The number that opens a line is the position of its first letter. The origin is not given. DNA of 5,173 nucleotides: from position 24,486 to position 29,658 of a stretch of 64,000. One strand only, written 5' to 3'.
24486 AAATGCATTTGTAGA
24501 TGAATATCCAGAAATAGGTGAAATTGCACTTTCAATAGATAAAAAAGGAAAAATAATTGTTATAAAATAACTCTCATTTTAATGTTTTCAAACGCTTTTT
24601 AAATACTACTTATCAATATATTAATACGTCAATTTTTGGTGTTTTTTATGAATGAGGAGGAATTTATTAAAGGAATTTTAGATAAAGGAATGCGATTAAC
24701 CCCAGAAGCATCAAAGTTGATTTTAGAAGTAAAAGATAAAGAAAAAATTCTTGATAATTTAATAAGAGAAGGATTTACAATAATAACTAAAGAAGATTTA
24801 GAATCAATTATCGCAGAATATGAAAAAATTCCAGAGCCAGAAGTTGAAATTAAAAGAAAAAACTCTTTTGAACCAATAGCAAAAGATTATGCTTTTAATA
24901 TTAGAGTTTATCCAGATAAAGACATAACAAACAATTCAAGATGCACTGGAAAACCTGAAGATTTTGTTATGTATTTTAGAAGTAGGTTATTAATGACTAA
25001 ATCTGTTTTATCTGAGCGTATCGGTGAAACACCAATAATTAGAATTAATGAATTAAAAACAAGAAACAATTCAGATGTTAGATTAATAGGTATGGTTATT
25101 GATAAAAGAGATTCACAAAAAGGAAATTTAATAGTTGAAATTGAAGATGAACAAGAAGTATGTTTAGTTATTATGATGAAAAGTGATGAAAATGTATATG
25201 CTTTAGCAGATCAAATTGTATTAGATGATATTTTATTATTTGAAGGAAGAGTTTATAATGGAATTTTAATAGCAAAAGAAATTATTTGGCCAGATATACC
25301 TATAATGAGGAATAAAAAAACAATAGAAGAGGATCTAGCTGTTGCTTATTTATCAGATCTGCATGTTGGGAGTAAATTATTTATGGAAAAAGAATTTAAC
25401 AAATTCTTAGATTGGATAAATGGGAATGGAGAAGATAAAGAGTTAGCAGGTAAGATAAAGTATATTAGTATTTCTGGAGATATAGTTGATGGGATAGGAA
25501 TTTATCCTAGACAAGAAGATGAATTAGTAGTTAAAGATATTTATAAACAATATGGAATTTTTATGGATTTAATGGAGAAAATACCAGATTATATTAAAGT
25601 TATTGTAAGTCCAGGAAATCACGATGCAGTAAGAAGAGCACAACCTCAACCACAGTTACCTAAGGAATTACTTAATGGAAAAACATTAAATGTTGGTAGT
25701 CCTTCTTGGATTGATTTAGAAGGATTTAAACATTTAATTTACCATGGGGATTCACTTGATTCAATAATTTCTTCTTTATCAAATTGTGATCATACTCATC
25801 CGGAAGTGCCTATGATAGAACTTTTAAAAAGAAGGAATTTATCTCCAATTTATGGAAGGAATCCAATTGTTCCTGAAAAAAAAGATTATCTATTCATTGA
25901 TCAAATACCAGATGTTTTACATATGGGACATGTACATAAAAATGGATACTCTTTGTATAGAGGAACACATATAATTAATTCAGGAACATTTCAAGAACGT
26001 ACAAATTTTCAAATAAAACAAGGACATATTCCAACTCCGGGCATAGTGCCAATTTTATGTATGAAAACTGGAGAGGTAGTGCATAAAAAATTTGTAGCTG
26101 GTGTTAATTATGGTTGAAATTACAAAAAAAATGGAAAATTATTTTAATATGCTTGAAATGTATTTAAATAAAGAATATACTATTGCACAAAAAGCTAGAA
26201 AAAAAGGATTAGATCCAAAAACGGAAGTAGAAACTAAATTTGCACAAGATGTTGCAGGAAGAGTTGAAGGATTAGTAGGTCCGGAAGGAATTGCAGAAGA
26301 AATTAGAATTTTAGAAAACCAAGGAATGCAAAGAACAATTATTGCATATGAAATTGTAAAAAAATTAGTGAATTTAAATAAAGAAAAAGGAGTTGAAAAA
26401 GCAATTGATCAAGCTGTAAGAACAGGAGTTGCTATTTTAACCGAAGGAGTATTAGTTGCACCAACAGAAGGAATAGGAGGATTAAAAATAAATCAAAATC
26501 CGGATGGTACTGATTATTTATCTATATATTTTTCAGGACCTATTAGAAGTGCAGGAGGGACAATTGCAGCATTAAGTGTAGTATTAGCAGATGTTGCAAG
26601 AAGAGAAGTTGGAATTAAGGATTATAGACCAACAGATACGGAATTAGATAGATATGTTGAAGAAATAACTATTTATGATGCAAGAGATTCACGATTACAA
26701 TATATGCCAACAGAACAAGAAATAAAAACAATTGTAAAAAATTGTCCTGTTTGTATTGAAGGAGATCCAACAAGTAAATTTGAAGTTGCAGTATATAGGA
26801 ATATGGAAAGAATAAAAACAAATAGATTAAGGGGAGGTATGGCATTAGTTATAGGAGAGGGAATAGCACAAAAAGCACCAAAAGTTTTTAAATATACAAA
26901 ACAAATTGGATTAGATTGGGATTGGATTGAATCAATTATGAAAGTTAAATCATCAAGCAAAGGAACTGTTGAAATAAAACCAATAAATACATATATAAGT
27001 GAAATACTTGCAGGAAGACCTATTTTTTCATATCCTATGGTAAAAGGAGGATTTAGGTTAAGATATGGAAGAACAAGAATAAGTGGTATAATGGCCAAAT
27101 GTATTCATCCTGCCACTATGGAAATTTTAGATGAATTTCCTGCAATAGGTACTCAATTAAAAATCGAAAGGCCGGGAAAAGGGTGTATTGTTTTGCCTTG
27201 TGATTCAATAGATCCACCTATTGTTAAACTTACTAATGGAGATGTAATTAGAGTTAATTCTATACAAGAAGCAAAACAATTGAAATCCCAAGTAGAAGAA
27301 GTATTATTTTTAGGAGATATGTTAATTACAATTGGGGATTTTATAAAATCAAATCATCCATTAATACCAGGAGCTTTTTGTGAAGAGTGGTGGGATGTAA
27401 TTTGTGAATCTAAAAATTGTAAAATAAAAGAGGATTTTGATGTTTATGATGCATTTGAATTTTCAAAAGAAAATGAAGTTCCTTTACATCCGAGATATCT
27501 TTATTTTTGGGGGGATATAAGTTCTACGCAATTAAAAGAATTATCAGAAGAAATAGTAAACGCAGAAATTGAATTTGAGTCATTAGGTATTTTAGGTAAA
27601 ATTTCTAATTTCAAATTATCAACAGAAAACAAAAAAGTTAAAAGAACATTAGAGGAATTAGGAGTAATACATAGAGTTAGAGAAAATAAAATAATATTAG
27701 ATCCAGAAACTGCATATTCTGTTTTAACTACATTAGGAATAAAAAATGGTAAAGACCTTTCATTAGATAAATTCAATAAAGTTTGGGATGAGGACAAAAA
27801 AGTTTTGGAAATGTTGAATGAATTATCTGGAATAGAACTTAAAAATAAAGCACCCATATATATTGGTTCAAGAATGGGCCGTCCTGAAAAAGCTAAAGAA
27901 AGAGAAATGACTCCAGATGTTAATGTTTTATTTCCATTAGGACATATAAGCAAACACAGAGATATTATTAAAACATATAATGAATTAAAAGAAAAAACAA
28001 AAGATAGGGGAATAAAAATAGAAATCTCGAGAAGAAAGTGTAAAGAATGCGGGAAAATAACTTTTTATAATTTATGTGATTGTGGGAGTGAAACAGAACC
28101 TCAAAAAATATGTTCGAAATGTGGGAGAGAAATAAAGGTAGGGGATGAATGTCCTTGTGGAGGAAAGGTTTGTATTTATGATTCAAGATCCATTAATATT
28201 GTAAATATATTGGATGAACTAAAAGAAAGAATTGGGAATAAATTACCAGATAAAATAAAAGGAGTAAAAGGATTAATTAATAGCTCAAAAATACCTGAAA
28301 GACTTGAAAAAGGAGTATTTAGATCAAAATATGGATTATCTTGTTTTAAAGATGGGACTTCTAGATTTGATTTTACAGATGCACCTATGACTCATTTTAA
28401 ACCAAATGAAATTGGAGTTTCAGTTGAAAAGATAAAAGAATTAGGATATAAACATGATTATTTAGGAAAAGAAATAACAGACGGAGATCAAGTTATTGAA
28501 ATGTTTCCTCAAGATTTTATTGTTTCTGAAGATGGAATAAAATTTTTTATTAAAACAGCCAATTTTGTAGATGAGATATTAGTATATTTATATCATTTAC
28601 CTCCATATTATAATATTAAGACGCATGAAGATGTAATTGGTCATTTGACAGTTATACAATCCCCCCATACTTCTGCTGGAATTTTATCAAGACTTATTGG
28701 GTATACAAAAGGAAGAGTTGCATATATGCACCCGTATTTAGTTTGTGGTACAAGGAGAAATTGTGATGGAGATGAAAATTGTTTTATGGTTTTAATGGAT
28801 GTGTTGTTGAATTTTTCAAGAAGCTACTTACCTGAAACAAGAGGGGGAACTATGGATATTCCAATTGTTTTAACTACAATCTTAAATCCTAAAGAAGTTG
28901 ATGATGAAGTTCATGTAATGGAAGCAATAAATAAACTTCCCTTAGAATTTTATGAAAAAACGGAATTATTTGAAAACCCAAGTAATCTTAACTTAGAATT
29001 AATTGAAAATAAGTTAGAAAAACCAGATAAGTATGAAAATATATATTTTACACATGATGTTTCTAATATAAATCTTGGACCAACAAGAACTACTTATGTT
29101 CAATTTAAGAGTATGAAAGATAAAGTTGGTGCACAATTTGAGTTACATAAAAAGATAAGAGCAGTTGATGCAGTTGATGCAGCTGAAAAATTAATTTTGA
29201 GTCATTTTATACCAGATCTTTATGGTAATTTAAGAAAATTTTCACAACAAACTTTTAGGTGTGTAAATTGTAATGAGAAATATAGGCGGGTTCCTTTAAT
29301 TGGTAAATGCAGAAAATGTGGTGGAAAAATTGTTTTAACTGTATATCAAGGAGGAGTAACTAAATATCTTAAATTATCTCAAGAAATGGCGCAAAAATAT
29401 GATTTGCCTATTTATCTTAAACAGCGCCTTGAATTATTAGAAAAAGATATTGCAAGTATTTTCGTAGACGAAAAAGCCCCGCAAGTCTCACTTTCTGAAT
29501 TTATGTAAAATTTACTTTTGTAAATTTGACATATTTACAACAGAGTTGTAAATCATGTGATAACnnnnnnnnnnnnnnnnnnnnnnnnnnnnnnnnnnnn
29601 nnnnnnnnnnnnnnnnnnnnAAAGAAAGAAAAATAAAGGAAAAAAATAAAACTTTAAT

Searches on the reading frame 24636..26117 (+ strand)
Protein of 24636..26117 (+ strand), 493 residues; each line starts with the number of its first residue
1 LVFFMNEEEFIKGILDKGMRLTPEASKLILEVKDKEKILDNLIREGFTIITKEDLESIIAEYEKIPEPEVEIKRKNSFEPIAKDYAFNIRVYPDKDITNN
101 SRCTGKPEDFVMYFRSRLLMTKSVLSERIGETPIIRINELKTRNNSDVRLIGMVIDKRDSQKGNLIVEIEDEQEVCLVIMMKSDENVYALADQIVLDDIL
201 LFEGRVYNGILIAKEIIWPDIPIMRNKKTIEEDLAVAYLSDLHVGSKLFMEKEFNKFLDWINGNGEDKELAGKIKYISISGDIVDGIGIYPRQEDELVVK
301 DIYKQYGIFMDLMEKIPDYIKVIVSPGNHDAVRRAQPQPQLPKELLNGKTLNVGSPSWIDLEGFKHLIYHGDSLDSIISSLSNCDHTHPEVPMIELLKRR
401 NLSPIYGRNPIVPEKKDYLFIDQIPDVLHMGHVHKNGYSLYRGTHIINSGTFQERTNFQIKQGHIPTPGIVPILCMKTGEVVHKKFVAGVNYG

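Call 10: search_protein_families(library=pfam, proteins=[window:24636-26117:+], max_evalue=0.0001)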
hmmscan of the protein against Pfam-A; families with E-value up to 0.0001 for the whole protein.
window:24636-26117:+ (493 aa): 2 families
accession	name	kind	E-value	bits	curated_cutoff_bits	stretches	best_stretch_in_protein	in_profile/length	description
PF00149.33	Metallophos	-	2.7e-09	38.2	21.5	1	236-435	3-190/191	Calcineurin-like phosphoesterase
PF04042.21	DNA_pol_E_B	-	8.1e-08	32.4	29.1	1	309-432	69-203/210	DNA polymerase alpha/epsilon subunit B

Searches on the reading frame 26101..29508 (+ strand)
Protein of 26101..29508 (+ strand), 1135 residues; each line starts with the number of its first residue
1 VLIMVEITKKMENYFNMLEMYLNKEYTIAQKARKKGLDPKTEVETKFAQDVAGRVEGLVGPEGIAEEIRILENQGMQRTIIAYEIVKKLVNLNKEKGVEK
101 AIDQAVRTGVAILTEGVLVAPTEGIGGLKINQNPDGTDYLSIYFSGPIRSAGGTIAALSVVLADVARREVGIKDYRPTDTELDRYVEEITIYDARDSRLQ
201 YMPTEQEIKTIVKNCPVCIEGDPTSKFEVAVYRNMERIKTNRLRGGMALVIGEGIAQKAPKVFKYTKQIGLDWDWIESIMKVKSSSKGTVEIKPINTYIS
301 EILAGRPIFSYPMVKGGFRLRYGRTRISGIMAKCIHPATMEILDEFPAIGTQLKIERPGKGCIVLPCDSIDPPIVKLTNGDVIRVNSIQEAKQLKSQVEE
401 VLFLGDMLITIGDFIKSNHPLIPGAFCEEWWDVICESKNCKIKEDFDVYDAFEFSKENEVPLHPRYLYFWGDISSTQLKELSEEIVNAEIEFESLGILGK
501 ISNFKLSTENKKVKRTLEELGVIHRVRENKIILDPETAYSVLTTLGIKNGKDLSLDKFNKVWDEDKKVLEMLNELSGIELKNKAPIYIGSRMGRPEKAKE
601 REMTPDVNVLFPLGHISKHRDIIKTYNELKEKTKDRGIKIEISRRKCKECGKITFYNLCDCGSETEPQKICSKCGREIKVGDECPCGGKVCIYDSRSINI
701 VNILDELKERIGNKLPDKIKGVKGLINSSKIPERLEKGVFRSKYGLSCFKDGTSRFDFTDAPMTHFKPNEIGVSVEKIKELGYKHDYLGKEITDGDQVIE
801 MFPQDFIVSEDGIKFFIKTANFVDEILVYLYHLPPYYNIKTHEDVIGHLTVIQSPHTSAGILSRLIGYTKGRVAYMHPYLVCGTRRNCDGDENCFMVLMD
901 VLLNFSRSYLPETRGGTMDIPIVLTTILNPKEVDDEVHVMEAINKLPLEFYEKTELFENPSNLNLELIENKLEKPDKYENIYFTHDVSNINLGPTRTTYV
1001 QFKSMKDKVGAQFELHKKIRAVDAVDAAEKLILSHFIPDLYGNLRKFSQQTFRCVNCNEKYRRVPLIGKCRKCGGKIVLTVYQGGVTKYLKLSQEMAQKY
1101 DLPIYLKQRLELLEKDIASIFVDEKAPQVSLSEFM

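Call 10: search_protein_families(library=pfam, proteins=[window:26101-29508:+], max_evalue=0.0001)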
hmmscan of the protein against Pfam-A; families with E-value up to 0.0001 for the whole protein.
window:26101-29508:+ (1135 aa): 3 families
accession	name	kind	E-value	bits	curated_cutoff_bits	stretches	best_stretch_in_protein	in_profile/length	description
PF24844.1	PolC_DP2_central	-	9.1e-128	426.7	24.3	1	289-679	5-371/372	DNA polymerase II large subunit DP2, central domain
PF24846.1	PolC_DP2_cat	-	2.4e-117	391.6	24.3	1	716-1008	5-299/299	DNA polymerase II large subunit DP2, catalytic domain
PF03833.19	PolC_DP2_N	-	1.1e-104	349.9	24.3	1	13-281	1-270/271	DNA polymerase II large subunit DP2, N-terminal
